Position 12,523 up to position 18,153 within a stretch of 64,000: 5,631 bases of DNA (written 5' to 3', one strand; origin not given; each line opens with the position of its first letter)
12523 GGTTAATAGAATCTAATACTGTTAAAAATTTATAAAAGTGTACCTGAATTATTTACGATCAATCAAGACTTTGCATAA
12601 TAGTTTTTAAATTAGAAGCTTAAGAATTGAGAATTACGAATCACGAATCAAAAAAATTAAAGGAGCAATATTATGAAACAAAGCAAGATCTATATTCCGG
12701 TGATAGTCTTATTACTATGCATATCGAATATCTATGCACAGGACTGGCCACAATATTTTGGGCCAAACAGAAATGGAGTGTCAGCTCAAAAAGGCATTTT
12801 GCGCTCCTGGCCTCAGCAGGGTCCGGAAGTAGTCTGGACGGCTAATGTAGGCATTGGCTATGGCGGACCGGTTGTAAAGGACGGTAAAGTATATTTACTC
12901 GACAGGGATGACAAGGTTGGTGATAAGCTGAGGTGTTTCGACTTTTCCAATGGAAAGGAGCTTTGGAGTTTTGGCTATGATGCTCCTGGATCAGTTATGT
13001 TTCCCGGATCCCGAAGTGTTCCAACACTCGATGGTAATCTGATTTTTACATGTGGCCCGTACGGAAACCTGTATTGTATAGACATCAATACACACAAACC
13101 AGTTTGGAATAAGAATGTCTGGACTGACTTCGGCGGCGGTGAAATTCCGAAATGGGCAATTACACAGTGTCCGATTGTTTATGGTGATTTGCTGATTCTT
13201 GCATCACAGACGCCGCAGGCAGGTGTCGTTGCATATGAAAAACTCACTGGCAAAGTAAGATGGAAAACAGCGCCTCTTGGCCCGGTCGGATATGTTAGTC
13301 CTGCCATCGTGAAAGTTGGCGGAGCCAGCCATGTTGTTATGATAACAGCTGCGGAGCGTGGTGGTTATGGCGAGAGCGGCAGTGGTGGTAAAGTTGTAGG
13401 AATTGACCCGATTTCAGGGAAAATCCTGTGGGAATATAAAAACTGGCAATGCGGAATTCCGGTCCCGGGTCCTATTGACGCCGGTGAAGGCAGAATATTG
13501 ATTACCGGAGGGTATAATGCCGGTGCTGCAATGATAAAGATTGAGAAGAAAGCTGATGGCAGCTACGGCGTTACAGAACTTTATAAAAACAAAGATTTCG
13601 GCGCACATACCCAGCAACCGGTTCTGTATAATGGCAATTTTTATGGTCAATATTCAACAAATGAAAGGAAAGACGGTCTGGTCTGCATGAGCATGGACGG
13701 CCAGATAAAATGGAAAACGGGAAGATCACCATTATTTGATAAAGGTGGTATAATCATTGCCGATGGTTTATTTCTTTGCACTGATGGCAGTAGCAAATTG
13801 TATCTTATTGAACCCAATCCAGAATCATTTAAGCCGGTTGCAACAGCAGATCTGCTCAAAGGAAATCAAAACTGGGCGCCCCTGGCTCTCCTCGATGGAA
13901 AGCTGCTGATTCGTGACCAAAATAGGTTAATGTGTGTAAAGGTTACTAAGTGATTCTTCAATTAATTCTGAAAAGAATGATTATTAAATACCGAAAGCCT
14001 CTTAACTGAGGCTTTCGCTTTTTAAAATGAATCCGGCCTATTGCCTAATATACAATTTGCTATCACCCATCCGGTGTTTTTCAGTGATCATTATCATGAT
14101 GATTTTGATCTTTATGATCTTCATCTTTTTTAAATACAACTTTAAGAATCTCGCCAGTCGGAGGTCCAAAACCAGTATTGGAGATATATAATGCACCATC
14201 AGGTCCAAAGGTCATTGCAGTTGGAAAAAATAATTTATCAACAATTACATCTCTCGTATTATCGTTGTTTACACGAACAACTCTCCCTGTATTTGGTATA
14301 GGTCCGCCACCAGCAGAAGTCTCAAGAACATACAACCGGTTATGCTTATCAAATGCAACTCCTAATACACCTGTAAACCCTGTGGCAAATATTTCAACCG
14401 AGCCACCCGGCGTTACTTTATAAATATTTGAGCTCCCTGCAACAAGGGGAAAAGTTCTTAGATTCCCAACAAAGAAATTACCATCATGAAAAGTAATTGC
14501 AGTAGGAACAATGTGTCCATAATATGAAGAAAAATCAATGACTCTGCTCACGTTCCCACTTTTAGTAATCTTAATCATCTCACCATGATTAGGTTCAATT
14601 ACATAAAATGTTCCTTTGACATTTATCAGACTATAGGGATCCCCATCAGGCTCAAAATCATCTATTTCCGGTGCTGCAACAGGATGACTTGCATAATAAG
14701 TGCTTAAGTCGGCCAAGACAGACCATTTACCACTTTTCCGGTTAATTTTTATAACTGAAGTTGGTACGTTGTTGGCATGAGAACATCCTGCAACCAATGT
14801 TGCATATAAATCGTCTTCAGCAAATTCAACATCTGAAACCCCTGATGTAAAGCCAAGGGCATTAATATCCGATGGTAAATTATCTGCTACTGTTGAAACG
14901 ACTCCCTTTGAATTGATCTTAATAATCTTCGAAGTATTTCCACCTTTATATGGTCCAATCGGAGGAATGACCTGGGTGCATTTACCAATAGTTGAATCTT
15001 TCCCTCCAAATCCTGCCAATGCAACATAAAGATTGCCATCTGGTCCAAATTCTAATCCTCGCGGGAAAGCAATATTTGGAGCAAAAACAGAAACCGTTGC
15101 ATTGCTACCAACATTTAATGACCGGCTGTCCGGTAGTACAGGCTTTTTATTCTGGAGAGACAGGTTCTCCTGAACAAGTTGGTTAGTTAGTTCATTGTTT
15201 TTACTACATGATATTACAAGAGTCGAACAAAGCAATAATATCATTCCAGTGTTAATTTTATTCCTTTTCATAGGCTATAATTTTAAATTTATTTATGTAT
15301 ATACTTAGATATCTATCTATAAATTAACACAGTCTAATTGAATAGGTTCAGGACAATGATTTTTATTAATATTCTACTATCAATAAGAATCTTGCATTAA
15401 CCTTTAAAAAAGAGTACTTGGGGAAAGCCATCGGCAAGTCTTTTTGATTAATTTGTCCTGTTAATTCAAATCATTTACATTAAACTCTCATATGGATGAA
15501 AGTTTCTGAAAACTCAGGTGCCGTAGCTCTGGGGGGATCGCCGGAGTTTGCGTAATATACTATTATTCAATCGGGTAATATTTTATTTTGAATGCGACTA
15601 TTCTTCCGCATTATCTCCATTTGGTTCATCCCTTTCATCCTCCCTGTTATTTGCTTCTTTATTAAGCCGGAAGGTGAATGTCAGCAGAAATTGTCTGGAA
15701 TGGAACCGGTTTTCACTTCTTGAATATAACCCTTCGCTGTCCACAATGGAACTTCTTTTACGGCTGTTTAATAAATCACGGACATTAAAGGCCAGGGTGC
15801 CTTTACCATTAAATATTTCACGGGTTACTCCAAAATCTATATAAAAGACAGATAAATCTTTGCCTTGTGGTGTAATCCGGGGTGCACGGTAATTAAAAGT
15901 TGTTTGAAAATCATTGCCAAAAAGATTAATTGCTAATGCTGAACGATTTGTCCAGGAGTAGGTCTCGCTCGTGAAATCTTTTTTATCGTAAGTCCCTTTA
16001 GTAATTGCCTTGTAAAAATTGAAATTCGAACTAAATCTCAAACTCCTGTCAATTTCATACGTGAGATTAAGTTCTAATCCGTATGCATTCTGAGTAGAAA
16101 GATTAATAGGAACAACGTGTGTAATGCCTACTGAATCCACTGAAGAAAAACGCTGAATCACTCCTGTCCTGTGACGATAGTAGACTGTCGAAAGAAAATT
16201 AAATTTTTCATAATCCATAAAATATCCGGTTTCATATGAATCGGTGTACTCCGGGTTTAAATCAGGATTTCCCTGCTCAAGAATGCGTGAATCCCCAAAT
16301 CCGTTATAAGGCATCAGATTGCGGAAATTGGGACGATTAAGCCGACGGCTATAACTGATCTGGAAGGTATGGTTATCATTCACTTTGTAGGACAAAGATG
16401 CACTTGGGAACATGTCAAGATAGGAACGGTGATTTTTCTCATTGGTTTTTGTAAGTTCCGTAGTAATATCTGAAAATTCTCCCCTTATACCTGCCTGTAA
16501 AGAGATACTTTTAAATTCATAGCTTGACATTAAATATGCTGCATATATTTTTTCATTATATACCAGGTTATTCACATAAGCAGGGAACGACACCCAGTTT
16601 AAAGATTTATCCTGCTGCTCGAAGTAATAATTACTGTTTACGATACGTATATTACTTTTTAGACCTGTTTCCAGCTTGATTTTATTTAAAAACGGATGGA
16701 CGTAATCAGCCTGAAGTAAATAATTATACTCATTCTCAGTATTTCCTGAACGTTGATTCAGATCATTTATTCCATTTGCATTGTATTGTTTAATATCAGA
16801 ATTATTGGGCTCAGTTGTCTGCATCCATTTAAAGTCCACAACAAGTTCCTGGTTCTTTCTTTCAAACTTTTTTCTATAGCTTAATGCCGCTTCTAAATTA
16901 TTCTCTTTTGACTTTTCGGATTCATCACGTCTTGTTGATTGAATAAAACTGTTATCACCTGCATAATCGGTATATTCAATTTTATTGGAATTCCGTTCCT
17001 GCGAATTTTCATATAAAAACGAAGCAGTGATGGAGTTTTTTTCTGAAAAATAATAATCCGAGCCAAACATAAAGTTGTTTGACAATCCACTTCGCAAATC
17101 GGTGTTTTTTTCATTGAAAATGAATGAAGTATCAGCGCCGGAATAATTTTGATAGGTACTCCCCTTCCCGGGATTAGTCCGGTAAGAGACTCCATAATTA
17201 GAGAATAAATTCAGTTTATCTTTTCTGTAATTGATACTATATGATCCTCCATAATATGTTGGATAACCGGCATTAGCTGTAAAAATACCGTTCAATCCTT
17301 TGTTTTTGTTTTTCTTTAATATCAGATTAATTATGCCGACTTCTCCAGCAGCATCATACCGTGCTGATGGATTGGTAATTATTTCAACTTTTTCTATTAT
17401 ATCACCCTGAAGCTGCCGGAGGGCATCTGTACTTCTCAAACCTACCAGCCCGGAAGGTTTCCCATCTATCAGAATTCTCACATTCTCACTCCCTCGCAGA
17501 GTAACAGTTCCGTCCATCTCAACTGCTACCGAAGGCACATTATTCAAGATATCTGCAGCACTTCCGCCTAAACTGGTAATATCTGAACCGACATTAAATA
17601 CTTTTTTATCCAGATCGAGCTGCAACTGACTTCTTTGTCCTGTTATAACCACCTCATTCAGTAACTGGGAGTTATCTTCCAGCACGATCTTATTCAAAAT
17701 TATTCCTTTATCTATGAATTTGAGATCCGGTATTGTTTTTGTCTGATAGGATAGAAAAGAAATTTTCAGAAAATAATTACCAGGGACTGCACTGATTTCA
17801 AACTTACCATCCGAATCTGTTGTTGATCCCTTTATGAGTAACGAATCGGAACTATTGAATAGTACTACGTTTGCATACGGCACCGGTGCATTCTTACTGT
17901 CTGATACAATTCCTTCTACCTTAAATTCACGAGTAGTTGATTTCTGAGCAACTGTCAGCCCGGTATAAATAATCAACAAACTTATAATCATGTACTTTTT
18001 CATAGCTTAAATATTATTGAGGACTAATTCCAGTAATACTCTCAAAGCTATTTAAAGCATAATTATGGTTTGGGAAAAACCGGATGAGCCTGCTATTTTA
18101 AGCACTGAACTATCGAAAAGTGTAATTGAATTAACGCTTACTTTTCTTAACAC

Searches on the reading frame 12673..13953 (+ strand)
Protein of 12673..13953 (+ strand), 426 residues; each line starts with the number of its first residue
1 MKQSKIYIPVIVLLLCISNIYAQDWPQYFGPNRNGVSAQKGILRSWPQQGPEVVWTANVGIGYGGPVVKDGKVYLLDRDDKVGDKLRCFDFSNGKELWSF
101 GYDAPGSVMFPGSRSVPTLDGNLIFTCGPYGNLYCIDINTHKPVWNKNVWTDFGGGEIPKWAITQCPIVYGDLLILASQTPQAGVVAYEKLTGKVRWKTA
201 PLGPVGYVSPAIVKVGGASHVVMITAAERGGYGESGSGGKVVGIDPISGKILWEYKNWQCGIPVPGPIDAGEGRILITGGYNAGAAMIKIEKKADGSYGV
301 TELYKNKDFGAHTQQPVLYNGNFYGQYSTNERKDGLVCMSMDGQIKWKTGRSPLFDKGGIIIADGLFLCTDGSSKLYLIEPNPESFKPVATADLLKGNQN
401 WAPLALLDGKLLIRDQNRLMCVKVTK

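Call 7: search_protein_families(library=pfam, proteins=[window:12673-13953:+])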
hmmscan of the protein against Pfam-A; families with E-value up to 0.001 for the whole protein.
window:12673-13953:+ (426 aa): 3 families
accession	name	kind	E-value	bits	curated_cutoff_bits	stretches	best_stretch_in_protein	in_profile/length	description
PF13360.13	PQQ_2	-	1.3e-23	84.3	27.6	2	86-348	5-232/233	Outer membrane protein assembly factor BamB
PF01011.28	PQQ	-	8.6e-08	31.8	26.7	0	125-199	491-574/595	Glucose/ethanol/alcohol dehydrogenase, beta-propeller domain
PF13570.13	Beta-prop_ACSF4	-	1.2e-05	25.3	133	1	85-228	72-194/329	Beta-alanine-activating enzyme, beta-propeller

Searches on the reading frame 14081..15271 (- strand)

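Call 7: search_protein_families(library=pfam, proteins=[window:14081-15271:-])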
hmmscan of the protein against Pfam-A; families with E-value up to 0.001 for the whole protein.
window:14081-15271:- (396 aa): 1 family
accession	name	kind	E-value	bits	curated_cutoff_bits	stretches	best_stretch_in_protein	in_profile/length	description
PF08450.18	SGL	-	0.00037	20.6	26.3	0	220-362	12-148/246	SMP-30/Gluconolactonase/LRE-like region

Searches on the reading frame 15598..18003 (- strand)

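Call 60: search_protein_families(library=pfam, max_evalue=0.01, proteins=[window:15598-18003:-])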
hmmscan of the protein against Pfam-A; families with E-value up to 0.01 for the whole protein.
window:15598-18003:- (801 aa): 5 families
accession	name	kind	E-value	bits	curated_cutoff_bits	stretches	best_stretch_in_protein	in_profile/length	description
PF14905.12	OMP_b-brl_3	-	7.2e-97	325.4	27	1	378-778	1-408/408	Outer membrane protein beta-barrel family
PF00593.30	TonB_dep_Rec_b-barrel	-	7.8e-26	92.3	27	1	333-700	23-385/436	TonB dependent receptor-like, beta-barrel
PF13620.12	CarboxypepD_reg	-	5.7e-13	49.5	32.3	1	29-94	2-67/82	Carboxypeptidase regulatory-like domain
PF13715.12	CarbopepD_reg_2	-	1e-11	45.1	32.2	1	30-120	2-88/88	CarboxypepD_reg-like domain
PF02369.22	Big_1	-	0.0074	16.8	34.9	0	26-71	18-65/93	Bacterial Ig-like domain (group 1)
